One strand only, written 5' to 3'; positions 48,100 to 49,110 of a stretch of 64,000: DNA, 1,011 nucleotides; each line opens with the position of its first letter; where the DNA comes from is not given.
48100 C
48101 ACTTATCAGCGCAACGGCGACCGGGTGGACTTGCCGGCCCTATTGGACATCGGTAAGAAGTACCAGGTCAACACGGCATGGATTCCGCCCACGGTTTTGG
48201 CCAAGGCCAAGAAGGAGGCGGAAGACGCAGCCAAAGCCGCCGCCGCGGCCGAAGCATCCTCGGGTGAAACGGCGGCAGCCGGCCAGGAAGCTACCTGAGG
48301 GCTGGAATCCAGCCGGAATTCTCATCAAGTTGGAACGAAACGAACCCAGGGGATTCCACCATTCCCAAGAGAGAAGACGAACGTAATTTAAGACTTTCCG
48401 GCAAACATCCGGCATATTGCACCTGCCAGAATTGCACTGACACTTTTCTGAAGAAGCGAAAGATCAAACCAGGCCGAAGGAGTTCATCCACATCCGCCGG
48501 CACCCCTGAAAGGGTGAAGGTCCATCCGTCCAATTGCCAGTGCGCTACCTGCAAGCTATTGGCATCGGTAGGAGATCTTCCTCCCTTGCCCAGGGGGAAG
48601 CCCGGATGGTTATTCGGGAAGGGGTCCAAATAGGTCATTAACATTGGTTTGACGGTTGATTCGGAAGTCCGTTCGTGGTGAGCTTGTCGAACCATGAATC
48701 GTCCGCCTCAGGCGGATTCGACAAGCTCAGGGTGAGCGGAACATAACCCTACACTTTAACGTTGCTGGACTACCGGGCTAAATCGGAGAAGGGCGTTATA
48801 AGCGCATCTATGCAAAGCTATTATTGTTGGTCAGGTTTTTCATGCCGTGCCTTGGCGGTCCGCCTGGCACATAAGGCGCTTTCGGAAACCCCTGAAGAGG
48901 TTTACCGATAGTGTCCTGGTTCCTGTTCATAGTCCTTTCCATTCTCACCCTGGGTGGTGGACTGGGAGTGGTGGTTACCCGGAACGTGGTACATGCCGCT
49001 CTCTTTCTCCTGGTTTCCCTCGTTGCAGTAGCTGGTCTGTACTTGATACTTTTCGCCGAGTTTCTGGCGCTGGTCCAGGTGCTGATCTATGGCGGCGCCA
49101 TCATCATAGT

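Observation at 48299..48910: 612-bp non-coding insertion splitting nuoI from nuoJ, carrying a nested palindromic REP/MITE-like element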

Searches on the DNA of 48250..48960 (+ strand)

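Call 15: search_rna_families(source=window, start=48250, end=48960, threshold=evalue, max_evalue=10, show_alignments=3)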
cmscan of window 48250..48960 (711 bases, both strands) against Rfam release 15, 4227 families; matches with E-value up to 10: 3.
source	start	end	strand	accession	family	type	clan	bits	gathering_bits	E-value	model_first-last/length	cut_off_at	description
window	48678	48730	-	RF02901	AaHKsRNA41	Gene; sRNA;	-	19.8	97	0.035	14-89/187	no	Aggregatibacter sRNA 41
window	48679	48730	+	RF02901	AaHKsRNA41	Gene; sRNA;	-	18.4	97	0.087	15-89/187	no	Aggregatibacter sRNA 41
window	48500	48524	+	RF01108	BMV3_UPD-PK1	Cis-reg;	-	18.3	38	0.56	1-26/26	no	Pseudoknot of upstream pseudoknot domain (UPD) of the 3'UTR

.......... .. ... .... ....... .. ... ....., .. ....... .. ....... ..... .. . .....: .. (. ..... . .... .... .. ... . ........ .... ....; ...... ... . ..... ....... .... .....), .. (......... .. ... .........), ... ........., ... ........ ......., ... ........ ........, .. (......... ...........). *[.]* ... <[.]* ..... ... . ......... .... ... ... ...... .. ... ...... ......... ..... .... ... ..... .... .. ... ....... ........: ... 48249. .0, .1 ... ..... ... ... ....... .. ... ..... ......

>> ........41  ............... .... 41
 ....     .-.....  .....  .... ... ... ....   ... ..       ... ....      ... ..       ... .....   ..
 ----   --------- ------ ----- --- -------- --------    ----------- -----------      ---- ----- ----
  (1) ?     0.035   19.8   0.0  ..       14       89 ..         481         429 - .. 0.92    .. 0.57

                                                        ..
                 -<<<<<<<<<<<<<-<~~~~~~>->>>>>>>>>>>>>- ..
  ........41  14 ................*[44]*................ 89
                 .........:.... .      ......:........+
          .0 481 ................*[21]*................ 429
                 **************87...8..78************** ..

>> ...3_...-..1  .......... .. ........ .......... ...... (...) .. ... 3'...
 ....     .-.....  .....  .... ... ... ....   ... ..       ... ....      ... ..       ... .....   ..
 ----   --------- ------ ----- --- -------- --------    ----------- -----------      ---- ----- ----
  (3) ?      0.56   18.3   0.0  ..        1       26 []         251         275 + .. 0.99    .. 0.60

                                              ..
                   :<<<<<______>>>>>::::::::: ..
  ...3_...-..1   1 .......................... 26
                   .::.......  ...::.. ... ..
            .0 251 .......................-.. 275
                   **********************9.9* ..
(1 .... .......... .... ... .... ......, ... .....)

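Call 45: search_dna_similar(query=window:48660-48750:+, collection=plasmids, mode=distant, max_evalue=0.01, max_rows=30)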
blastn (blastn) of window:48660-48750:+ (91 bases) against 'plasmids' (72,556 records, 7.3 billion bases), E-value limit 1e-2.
Records with a match: 10; places in all: 18; records where one place covers at least 80% of the query: 0.
Best place of each record, by identity: 90-95% 2; 60-80% 8.
By first word of the organism name: Moraxella 8; Comamonas 2.
By predicted mobility (MOB-suite, as given by PLSDB): mobilizable 7; non-mobilizable 3.
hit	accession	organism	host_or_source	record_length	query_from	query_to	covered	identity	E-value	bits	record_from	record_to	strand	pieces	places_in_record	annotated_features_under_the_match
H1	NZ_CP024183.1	Moraxella osloensis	Homo sapiens,single cell,skin swab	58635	11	80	77%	77.1%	1e-3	49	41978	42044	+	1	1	none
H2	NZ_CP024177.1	Moraxella osloensis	Homo sapiens,single cell,skin swab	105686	11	80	77%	77.1%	1e-3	49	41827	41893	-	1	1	none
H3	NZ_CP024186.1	Moraxella osloensis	single cell,skin swab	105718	11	80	77%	77.1%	1e-3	49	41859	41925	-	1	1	none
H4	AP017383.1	Moraxella osloensis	-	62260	11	80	77%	77.1%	1e-3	49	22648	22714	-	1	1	none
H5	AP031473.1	Moraxella osloensis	Homo sapiens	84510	11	80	77%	77.1%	1e-3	49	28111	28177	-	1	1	none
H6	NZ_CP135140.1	Moraxella sp. DOX410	sediment soil,sediment soil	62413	11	80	77%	77.1%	1e-3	49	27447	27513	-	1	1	none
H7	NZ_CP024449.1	Moraxella osloensis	Homo sapiens,single cell,skin swab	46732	13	80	75%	76.5%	1e-3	49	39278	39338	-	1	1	none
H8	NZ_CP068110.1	Moraxella osloensis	-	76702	13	80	75%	76.5%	1e-3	49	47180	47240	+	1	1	none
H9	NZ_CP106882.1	Comamonas endophytica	Indosasa shibataeoides,cell culture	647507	10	45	40%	94.4%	3e-5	54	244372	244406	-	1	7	none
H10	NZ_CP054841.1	Comamonas antarctica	whole organism,R2A medium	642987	10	45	40%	91.7%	1e-3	49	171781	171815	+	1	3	none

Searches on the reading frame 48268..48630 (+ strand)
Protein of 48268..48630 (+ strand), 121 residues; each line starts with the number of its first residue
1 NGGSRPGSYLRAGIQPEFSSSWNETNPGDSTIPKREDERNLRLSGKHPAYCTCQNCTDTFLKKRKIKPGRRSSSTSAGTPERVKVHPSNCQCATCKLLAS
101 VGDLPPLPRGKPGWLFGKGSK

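Call 10: search_protein_families(library=pfam, proteins=[window:48268-48630:+], max_evalue=0.1)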
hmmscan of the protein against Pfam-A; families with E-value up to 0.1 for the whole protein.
seq(121 aa): 0 families

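Call 16: find_homologous_proteins(query=window:48268-48630:+, max_evalue=0.01)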
Query seq(121 aa) (121 aa): 7 proteins with E <= 0.01 among 13 candidates.
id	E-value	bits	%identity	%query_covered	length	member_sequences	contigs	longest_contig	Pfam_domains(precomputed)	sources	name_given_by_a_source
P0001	7.6e-33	131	70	72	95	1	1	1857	-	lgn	-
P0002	5.9e-30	122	73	64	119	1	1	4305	-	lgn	-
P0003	8.1e-28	115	64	73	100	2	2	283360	-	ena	-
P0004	2.2e-27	113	57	79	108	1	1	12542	-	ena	-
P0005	2.3e-26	110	60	73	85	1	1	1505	-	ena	-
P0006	2.8e-25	107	63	73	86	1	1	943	-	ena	-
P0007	8.1e-24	102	65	63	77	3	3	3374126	-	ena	-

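Call 19: find_encoding_contigs(protein=P0003, flank=6000, max_places=3)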
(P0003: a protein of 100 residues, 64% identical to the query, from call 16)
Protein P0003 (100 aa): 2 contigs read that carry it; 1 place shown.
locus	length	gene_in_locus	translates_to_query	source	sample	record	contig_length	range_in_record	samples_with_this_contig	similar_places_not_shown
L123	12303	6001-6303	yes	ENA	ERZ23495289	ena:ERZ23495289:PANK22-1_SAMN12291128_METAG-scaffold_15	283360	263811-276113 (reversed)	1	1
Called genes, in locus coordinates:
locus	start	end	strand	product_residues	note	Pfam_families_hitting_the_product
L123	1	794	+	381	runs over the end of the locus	PF01467:CTP_transf_like (weak)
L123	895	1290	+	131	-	PF00507:Oxidored_q4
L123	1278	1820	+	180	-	PF01058:Oxidored_q6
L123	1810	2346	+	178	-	PF00329:Complex1_30kDa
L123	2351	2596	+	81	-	-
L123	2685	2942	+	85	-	-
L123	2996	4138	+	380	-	PF00346:Complex1_49kDa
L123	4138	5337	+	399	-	PF00146:NADHdh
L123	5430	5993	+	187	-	PF12797:Fer4_2 (faint), PF14697:Fer4_21 (faint), PF12837:Fer4_6 (faint), PF13237:Fer4_10 (weak), PF12838:Fer4_7, PF13187:Fer4_9 (weak), PF13484:Fer4_16 (weak), PF00037:Fer4 (weak)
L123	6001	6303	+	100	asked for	-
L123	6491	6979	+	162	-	PF00499:Oxidored_q3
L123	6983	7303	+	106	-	PF00420:Oxidored_q2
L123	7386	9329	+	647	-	PF00662:Proton_antipo_N, PF00361:Proton_antipo_M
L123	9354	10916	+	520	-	PF00361:Proton_antipo_M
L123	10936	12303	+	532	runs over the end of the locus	PF00361:Proton_antipo_M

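Call 20: find_encoding_contigs(protein=P0007, flank=6000, max_places=3)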
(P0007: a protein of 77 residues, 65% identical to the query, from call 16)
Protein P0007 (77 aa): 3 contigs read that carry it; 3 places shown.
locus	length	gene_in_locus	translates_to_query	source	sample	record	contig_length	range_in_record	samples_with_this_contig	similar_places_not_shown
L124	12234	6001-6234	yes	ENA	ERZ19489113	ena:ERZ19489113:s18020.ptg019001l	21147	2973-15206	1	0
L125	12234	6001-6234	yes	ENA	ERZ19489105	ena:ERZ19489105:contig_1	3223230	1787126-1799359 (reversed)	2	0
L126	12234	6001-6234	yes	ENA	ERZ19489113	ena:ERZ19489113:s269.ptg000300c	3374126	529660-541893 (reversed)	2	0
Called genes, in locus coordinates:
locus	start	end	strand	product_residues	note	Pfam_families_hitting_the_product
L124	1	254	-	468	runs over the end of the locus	PF00999:Na_H_Exchanger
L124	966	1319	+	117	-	PF00507:Oxidored_q4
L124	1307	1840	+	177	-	PF01058:Oxidored_q6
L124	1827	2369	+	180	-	PF00329:Complex1_30kDa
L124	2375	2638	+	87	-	-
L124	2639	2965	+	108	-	-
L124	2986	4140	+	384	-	PF00346:Complex1_49kDa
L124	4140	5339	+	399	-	PF00146:NADHdh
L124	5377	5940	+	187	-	PF14697:Fer4_21 (faint), PF13237:Fer4_10 (weak), PF12838:Fer4_7, PF13187:Fer4_9 (weak), PF13484:Fer4_16 (weak), PF00037:Fer4 (weak), PF12797:Fer4_2 (weak), PF12837:Fer4_6 (weak), +1 more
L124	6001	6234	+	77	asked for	-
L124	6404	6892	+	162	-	PF00499:Oxidored_q3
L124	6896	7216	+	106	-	PF00420:Oxidored_q2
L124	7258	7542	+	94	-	-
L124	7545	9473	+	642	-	PF00662:Proton_antipo_N, PF00361:Proton_antipo_M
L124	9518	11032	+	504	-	PF00361:Proton_antipo_M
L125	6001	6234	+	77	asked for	-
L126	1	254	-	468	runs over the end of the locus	PF00999:Na_H_Exchanger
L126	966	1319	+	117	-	PF00507:Oxidored_q4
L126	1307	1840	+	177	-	PF01058:Oxidored_q6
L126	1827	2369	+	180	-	PF00329:Complex1_30kDa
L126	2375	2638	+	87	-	-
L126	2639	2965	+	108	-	-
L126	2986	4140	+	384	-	PF00346:Complex1_49kDa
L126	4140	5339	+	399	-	PF00146:NADHdh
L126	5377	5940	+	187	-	PF14697:Fer4_21 (faint), PF13237:Fer4_10 (weak), PF12838:Fer4_7, PF13187:Fer4_9 (weak), PF13484:Fer4_16 (weak), PF00037:Fer4 (weak), PF12797:Fer4_2 (weak), PF12837:Fer4_6 (weak), +1 more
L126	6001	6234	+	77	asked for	-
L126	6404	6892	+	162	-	PF00499:Oxidored_q3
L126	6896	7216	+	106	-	PF00420:Oxidored_q2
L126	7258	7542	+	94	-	-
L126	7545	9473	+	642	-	PF00662:Proton_antipo_N, PF00361:Proton_antipo_M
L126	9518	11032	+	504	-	PF00361:Proton_antipo_M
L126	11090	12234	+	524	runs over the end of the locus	PF00361:Proton_antipo_M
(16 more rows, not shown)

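Call 23: find_encoding_contigs(protein=P0002, flank=4000, max_places=2)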
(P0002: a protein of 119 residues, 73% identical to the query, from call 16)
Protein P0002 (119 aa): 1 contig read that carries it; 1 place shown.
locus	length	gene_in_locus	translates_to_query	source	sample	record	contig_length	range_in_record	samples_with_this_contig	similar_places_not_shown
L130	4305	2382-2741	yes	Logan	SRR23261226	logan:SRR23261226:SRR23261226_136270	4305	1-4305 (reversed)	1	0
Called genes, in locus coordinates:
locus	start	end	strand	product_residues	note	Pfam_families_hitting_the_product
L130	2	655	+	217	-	?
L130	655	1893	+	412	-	PF00146:NADHdh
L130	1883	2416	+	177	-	PF14697:Fer4_21 (faint), PF12797:Fer4_2 (faint), PF13237:Fer4_10 (weak), PF12838:Fer4_7, PF13187:Fer4_9 (weak), PF13484:Fer4_16 (weak), PF00037:Fer4 (weak), PF12837:Fer4_6 (weak), +1 more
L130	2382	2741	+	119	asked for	-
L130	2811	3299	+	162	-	PF00499:Oxidored_q3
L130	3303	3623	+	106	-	PF00420:Oxidored_q2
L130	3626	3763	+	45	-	-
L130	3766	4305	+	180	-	?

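Call 24: find_encoding_contigs(protein=P0004, flank=4000, max_places=2)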
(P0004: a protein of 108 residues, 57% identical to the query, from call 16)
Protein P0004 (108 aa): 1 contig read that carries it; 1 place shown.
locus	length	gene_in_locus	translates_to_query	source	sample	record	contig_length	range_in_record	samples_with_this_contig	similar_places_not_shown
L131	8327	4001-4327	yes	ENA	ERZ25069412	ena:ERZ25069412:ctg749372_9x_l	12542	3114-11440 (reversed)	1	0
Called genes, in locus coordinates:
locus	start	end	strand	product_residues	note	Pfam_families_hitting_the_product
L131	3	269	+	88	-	-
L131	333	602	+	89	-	-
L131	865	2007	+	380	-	PF00346:Complex1_49kDa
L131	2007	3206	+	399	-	PF00146:NADHdh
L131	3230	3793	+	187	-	PF14697:Fer4_21 (faint), PF13237:Fer4_10 (weak), PF12838:Fer4_7, PF13187:Fer4_9 (weak), PF13484:Fer4_16 (weak), PF00037:Fer4 (weak), PF12797:Fer4_2 (weak), PF12837:Fer4_6 (weak), +1 more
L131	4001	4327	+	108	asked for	-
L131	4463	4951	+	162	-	PF00499:Oxidored_q3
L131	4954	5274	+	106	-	PF00420:Oxidored_q2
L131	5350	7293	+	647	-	PF00662:Proton_antipo_N, PF00361:Proton_antipo_M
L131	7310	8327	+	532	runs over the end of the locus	PF00361:Proton_antipo_M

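Call 30: find_related_loci(query=A1, collection=metagenome_contigs, flank=2500)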
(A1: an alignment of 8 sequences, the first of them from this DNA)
Query A1 (121 aa) in metagenome_contigs; peptide patterns used: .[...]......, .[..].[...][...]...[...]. (x = any residue, [..] = any of these).
167 stretches matched a pattern; 5 encode a relative of the query (tblastn E <= 1e-3); 5 distinct loci.
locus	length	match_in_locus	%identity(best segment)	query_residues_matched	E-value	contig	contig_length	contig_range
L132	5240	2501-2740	63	32-115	6e-35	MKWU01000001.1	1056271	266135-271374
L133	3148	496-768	48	16-108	9e-23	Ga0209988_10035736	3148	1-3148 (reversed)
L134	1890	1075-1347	48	16-108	9e-23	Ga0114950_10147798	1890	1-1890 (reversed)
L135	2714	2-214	53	33-104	1e-19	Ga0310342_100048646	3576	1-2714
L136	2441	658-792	44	45-87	1e-6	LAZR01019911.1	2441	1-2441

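Call 41: search_protein_families(library=ncbifam, proteins=[P0003, P0007], max_evalue=1)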
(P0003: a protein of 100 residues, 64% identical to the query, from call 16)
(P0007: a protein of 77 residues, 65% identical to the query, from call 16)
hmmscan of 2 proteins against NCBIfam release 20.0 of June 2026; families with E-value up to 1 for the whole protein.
P0003 (100 aa): 0 families

P0007 (77 aa): 0 families
